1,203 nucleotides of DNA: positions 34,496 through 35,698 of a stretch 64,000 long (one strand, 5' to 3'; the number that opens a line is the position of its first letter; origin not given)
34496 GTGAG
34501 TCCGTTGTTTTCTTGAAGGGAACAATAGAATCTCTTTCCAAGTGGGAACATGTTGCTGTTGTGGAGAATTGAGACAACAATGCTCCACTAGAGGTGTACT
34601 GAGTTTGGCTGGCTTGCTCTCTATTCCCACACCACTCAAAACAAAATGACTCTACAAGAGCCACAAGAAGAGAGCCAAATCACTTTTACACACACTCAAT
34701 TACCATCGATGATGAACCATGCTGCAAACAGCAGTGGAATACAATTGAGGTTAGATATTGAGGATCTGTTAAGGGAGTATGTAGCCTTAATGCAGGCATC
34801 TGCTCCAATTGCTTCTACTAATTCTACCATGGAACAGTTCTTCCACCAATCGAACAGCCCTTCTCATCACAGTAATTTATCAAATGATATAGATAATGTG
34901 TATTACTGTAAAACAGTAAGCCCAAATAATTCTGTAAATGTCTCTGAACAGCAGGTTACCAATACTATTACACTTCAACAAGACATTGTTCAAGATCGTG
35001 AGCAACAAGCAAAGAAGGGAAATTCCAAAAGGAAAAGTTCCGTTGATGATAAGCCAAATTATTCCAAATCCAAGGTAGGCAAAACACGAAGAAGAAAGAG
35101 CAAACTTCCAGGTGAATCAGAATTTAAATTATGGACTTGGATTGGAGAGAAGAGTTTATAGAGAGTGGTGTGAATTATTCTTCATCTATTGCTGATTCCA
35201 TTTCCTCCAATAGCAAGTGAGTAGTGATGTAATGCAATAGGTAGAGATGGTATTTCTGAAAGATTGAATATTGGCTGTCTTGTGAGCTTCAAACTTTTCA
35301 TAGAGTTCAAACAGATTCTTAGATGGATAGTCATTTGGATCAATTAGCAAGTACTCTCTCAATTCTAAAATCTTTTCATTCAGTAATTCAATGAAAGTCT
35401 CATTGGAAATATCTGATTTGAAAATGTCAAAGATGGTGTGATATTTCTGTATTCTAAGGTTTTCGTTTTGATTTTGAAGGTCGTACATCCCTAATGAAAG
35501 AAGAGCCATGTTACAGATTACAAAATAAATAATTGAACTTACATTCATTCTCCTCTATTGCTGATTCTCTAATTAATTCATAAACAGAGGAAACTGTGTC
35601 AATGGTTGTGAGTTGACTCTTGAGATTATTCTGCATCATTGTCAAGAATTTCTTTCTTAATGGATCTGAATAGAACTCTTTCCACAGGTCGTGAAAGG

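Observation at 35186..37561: Receptor-like gene combining a PBP/ANF-receptor-like ectodomain, one TM and an apparently catalytically dead nucleotide-cyclase homology domain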

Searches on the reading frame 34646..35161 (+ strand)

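Call 5: search_protein_families(library=pfam, max_evalue=1, proteins=[window:34646-35161:+])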
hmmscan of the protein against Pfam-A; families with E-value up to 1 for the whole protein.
window:34646-35161:+ (171 aa): 1 family
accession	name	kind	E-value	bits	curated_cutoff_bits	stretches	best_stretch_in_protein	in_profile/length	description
PF01807.25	Zn_ribbon_DnaG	-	0.1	12.9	24.9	1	32-89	9-61/98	CHC2 zinc finger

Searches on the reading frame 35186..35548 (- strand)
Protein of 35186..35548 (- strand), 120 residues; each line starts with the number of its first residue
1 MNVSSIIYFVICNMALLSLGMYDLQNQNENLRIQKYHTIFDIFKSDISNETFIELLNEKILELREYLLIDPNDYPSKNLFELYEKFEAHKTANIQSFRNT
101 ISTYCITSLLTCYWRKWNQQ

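Call 5: search_protein_families(library=pfam, max_evalue=1, proteins=[window:35186-35548:-])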
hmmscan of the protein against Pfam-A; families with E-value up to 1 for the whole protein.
window:35186-35548:- (120 aa): 1 family
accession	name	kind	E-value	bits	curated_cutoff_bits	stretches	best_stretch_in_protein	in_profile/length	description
PF01147.22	Crust_neurohorm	-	0.11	12.8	25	1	78-111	22-55/67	Crustacean CHH/MIH/GIH neurohormone family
